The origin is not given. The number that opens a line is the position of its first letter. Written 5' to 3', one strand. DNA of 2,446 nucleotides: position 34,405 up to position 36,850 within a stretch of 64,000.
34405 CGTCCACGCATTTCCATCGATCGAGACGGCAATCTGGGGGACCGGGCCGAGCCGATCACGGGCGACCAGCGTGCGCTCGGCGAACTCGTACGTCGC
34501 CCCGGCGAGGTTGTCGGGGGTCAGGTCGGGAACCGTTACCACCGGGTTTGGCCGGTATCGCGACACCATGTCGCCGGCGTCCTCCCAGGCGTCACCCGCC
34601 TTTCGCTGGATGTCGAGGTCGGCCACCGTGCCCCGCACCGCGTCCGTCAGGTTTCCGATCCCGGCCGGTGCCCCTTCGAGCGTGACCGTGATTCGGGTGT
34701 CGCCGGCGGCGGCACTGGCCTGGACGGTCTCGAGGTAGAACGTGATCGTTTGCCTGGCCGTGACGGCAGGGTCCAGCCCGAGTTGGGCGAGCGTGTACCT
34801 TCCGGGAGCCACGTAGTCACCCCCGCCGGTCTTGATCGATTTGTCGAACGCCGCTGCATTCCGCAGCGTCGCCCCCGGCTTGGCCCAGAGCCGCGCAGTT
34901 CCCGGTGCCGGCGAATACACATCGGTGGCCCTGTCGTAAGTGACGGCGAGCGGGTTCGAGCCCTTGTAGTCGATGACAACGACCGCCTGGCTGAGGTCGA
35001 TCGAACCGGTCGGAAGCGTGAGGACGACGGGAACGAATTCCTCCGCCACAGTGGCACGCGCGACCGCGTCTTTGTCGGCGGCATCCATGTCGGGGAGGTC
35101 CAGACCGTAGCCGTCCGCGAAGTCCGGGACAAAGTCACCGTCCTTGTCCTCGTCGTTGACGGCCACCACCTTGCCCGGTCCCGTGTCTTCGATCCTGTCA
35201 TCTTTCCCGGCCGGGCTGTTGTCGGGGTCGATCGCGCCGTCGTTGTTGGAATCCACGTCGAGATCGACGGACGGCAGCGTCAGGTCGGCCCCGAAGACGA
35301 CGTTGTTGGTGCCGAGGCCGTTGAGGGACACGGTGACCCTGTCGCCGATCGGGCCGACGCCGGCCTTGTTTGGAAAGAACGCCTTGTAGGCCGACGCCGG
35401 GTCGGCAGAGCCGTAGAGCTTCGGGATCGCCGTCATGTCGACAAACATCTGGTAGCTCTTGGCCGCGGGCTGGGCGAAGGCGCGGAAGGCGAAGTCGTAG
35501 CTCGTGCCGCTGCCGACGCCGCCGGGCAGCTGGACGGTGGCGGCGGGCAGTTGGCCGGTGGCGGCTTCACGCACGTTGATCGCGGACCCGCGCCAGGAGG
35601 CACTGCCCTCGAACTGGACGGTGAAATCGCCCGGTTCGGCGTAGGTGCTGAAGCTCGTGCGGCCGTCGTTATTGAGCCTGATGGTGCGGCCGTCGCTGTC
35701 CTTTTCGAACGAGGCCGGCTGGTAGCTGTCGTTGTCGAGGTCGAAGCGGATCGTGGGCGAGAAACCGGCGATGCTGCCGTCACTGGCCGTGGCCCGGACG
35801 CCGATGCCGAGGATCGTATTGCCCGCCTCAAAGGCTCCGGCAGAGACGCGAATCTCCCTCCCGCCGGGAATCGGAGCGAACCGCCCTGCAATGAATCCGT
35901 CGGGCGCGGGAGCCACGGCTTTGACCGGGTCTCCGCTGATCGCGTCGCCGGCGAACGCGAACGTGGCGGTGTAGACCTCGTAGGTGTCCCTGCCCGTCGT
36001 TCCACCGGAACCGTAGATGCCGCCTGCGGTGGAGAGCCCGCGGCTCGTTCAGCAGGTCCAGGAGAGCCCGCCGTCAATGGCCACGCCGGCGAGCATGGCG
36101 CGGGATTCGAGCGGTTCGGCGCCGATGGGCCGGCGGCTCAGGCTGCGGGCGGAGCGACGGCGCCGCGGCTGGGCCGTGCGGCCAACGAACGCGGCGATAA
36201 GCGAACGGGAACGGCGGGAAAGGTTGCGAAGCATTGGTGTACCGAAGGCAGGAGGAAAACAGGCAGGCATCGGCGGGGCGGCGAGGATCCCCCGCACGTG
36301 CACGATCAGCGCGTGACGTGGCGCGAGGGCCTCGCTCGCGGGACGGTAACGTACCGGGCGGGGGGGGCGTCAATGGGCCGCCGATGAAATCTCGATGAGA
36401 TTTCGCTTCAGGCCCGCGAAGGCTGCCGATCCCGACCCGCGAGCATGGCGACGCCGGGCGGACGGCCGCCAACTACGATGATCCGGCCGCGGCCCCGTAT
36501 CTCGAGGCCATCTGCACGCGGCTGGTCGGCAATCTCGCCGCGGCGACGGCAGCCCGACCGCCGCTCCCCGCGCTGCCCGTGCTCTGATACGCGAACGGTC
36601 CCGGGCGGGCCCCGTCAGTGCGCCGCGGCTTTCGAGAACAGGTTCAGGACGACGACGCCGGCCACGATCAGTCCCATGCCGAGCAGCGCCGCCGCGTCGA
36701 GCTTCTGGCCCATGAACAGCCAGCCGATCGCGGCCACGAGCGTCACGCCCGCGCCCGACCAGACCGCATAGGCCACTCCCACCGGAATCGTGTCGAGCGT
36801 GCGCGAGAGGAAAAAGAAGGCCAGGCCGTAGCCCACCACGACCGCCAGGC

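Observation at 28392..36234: Island operon: giant exported alpha/beta-hydrolase, overlapping secreted small protein, small cytosolic protein and two tandem membrane-anchored LRR paralogs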

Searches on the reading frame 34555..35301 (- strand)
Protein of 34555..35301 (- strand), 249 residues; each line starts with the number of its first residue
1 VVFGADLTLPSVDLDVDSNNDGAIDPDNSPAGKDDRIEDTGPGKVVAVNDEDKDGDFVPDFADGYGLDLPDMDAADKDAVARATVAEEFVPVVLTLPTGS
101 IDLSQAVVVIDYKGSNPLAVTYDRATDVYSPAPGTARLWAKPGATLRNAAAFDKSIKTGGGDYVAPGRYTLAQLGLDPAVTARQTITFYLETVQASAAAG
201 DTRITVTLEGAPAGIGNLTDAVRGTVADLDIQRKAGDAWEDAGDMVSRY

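Call 103: search_protein_families(library=pfam, proteins=[window:34555-35301:-], max_evalue=0.1)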
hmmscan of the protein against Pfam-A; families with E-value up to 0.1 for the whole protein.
window:34555-35301:- (249 aa): 0 families

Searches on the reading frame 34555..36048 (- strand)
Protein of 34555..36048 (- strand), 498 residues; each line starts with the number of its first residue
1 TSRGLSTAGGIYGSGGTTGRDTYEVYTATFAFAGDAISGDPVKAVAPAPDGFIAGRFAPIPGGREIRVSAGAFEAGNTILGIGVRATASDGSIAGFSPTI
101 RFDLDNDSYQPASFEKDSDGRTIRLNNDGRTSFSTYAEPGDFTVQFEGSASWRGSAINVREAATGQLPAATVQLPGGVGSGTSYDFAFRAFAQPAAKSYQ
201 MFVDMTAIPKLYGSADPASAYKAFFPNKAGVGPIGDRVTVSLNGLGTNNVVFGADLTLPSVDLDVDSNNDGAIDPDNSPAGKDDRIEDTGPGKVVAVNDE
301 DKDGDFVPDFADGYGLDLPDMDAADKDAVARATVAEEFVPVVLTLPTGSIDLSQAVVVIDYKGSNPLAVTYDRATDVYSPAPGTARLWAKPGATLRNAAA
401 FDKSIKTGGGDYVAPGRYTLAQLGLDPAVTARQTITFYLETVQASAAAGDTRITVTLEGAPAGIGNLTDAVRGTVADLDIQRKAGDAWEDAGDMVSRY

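Call 60: predict_structure(alignment_id=A6)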
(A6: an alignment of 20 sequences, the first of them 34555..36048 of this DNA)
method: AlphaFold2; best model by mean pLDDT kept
length: 498 residues; sequences in the alignment: 20
mean_pLDDT: 67.1   pTM: 0.54
mean pLDDT of the five models: 67.1, 65.1, 61.3, 59.9, 58.0
residues with pLDDT >= 90: 34; 70-90: 174; 50-70: 235; < 50: 55
segments of 3 or more residues with pLDDT < 50: 35-45, 148-154, 177-182, 232-235, 271-273, 277-282, 494-498
pLDDT, mean of each block of 10 residues (from residue 1): 61 55 70 48 48 67 72 72 78 69 57 56 57 56 56 51 51 49 61 74 74 67 65 53 62 56 57 48 53 80 76 60 57 69 75 86 91 84 92 82 71 93 85 87 86 82 63 76 68 44
secondary structure, 60 per line:
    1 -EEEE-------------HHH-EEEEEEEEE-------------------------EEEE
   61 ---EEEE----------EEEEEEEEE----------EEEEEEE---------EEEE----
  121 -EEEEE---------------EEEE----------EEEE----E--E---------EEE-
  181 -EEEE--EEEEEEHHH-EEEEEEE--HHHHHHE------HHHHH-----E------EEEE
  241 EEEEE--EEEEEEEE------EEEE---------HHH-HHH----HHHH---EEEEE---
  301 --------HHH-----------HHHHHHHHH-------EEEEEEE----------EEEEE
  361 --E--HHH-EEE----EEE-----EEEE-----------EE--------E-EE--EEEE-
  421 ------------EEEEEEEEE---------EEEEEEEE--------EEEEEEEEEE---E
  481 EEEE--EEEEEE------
elements in order: E2-5 E23-31 E57-60 E64-67 E78-86 E97-103 E113-116 E122-126 E142-145 E156-159 E177-179 E182-185 E188-193 E198-204 H207-212 H220-224 E237-245 E248-255 E262-265 H286-289 E293-297 H323-331 E339-345 E356-360 E370-372 E377-379 E385-388 E416-419 E433-441 E451-458 E467-476 E480-484 E487-492

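Call 63: fold_search(model_id=the predicted structure, library=pdb)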
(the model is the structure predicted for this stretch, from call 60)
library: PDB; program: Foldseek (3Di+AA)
matches with E <= 10: 1647; with E <= 0.001: 99
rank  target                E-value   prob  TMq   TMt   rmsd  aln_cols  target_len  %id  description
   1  4n2c                  1.4e-06  1.00  0.24  0.20  10.8       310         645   14  Crystal structure of Protein Arginine Deiminase 2 (F221/222A, 10 mM Ca2+) (released 2015-02-04)
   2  9dol                  2.0e-06  1.00  0.25  0.20  12.4       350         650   12  Potent inhibition of the protein arginine deiminases (PAD1-4) by targeting a Ca2+ dependent allosteric binding site (released 2025-05-28)
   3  8r8v_A                2.0e-06  1.00  0.21  0.17  13.1       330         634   14  Human PADI4 in complex with cyclic peptide PADI4_11 (released 2024-11-27)
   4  7d56_C                2.4e-06  1.00  0.25  0.21  11.6       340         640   14  Structure of the peptidylarginine deiminase type III (PAD3) in complex with Cl-amidine (released 2021-06-02)
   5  5hp5_A                2.5e-06  1.00  0.26  0.21  11.3       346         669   15  Srtucture of human peptidylarginine deiminase type I (PAD1) (released 2016-07-27)
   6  9ovq                  3.5e-06  1.00  0.25  0.21  12.2       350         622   12  PAD2 with an inhibitor (released 2025-07-30)
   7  9lpk_C                3.7e-06  1.00  0.25  0.19  11.0       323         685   15  Structure of human PADI6-UHRF1-UBE2D3 complex (released 2026-01-28)
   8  8r8u_A                3.7e-06  1.00  0.19  0.16  13.2       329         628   12  Human PADI4 in complex with cyclic peptide PADI4_3 (released 2024-11-27)
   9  7dan_C                3.9e-06  1.00  0.25  0.20  10.7       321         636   13  Structure of the Ca2+-bound wild-type peptidylarginine deiminase type III (PAD3) (released 2021-06-02)
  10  4n2g                  3.9e-06  1.00  0.24  0.19  13.4       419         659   11  Crystal structure of Protein Arginine Deiminase 2 (D169A, 10 mM Ca2+) (released 2015-02-04)
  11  4n2e                  4.2e-06  1.00  0.24  0.20  13.7       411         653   11  Crystal structure of Protein Arginine Deiminase 2 (D123N, 10 mM Ca2+) (released 2015-02-04)
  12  4n26                  4.4e-06  1.00  0.26  0.21  13.5       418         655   11  Crystal structure of Protein Arginine Deiminase 2 (500 uM Ca2+) (released 2015-02-04)
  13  9b98                  5.2e-06  1.00  0.21  0.18  12.4       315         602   14  Crystal structure of the human PAD2 protein bound to small molecule (released 2024-10-09)
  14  9lpk_B                5.5e-06  1.00  0.25  0.19  11.4       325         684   15  Structure of human PADI6-UHRF1-UBE2D3 complex (released 2026-01-28)
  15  7d5r_A                6.8e-06  1.00  0.24  0.20  11.4       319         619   12  Structure of the Ca2+-bound C646A mutant of peptidylarginine deiminase type III (PAD3) (released 2021-06-02)
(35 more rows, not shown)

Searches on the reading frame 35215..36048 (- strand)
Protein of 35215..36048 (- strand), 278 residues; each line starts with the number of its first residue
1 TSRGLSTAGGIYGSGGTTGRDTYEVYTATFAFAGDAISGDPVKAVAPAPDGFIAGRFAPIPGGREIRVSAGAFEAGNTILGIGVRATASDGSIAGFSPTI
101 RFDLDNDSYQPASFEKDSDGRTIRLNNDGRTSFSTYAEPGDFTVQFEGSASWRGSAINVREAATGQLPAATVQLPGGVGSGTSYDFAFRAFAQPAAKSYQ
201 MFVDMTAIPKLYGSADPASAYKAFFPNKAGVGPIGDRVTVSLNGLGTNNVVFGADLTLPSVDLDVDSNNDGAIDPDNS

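Call 77: search_protein_representatives(protein=window:35215-36048:-)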
Query: 278 residues. Proteins with E-value up to 0.001 (for the whole library): 56; up to 1e-10: 32; up to 1e-30: 4. The best 56 are listed.
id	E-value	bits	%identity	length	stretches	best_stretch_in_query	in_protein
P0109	7.7e-96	336.9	71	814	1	1-277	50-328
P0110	2.6e-63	230.3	68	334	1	1-207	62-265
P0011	2.2e-62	227.2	72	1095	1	93-277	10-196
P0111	2.4e-34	135.3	46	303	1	1-261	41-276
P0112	1.0e-29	120.1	42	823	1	1-262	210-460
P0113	1.9e-26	109.4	40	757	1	4-271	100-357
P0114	1.3e-25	106.6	46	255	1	3-260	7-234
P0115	3.2e-19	85.6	49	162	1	126-256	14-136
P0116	3.4e-19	85.5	39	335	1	3-242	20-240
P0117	7.5e-19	84.4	39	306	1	3-255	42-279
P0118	2.2e-18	82.9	48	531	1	3-259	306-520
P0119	2.5e-18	82.7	47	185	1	128-257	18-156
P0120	1.3e-17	80.3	60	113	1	1-96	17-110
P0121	5.0e-17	78.4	39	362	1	2-260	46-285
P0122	7.5e-17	77.9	41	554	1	18-239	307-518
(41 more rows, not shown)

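Call 80: search_protein_families(library=pfam, proteins=[P0112, P0113, P0109], max_evalue=0.01)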
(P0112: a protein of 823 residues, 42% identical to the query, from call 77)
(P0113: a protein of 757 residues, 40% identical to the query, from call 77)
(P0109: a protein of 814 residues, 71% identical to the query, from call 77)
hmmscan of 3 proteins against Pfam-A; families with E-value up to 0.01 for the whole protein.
P0112 (823 aa): 0 families

P0113 (757 aa): 0 families

P0109 (814 aa): 0 families

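Call 94: search_protein_families(library=ncbifam, proteins=[P0111, P0117], max_evalue=1)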
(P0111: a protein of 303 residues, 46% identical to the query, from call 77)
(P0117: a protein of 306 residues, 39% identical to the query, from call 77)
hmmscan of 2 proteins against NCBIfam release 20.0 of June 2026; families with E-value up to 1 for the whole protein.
P0111 (303 aa): 13 families
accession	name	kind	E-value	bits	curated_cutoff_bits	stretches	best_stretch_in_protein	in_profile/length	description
NF041538.1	PEP_EDSA_1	subfamily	3e-06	27.1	100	1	271-299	278-307/307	EDSAP-1 family PEP-CTERM protein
NF033554.9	floc_PepA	equivalog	5.1e-06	26.5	80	1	11-300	4-261/261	flocculation-associated PEP-CTERM protein PepA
NF038129.1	PEP_NF038129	equivalog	1.4e-05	25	65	1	251-299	148-194/194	NF038129 family PEP-CTERM protein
NF038126.1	PEP_CTERM_FxDxF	subfamily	1.9e-05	25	50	1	233-299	96-165/165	FxDxF family PEP-CTERM protein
NF038120.1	PEP_CTERM_QFxxD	subfamily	2.5e-05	24.3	80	1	272-299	189-214/215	NF038120 family PEP-CTERM protein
NF041927.1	Xrt_dep_XDP1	equivalog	9.9e-05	22.4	125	1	257-299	203-242/242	exosortase-dependent surface protein XDP1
NF038125.1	PEP_CTERM_THxN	subfamily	0.00015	21.5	85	1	261-299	207-246/246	THxN family PEP-CTERM protein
TIGR02595.1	PEP_CTERM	domain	0.0006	20.5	16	1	276-300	1-24/24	PEP-CTERM sorting domain-containing protein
NF038124.1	PEP_CTERM_TLD_A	exception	0.00083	19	100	1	272-300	207-235/235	PEP_CTERM-anchored TLD domain-containing protein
NF038118.1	PEP_CTERM_CCXG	equivalog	0.0014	18.3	90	1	252-299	153-199/199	CCXG family PEP-CTERM protein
TIGR03370.1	VPLPA-CTERM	domain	0.0052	16.8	25.35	1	276-300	1-25/25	VPLPA-CTERM sorting domain-containing protein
NF038119.1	PEP_CTERM_MHFG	equivalog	0.021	15.1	100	1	268-300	228-260/260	MHFG family PEP-CTERM protein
TIGR03901.2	MYXO-CTERM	domain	0.05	14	20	1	278-300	15-34/34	MYXO-CTERM sorting domain-containing protein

P0117 (306 aa): 10 families
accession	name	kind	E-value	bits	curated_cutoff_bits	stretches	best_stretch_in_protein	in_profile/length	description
NF038125.1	PEP_CTERM_THxN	subfamily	2e-06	27.5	85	1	270-305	211-245/246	THxN family PEP-CTERM protein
NF038129.1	PEP_NF038129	equivalog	1.3e-05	25.1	65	1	274-305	162-193/194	NF038129 family PEP-CTERM protein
TIGR02595.1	PEP_CTERM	domain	1.6e-05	25.4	16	1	283-306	1-24/24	PEP-CTERM sorting domain-containing protein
NF041538.1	PEP_EDSA_1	subfamily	1.6e-05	24.7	100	1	278-305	280-306/307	EDSAP-1 family PEP-CTERM protein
NF033554.9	floc_PepA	equivalog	0.00053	19.9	80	1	11-306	4-260/261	flocculation-associated PEP-CTERM protein PepA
NF041927.1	Xrt_dep_XDP1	equivalog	0.0024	17.9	125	1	277-305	213-241/242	exosortase-dependent surface protein XDP1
NF038120.1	PEP_CTERM_QFxxD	subfamily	0.0039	17.1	80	1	280-305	190-215/215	NF038120 family PEP-CTERM protein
NF038118.1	PEP_CTERM_CCXG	equivalog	0.0046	16.6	90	1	282-305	175-198/199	CCXG family PEP-CTERM protein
NF038126.1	PEP_CTERM_FxDxF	subfamily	0.0095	16.2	50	1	280-305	139-164/165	FxDxF family PEP-CTERM protein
NF038119.1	PEP_CTERM_MHFG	equivalog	0.014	15.7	100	1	270-305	223-258/260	MHFG family PEP-CTERM protein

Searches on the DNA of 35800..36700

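Call 71: search_rna_families(source=window, start=35800, end=36700, threshold=evalue, max_evalue=1)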
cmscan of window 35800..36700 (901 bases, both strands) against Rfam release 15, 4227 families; matches with E-value up to 1: 0.
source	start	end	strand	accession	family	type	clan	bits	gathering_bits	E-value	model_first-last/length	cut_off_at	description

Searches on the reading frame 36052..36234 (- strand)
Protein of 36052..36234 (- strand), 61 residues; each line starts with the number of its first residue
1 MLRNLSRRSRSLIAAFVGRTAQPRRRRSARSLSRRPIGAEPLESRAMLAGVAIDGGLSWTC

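Call 94: search_protein_families(library=ncbifam, proteins=[window:36052-36234:-], max_evalue=1)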
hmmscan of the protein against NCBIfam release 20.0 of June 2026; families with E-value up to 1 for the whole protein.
window:36052-36234:- (61 aa): 0 families
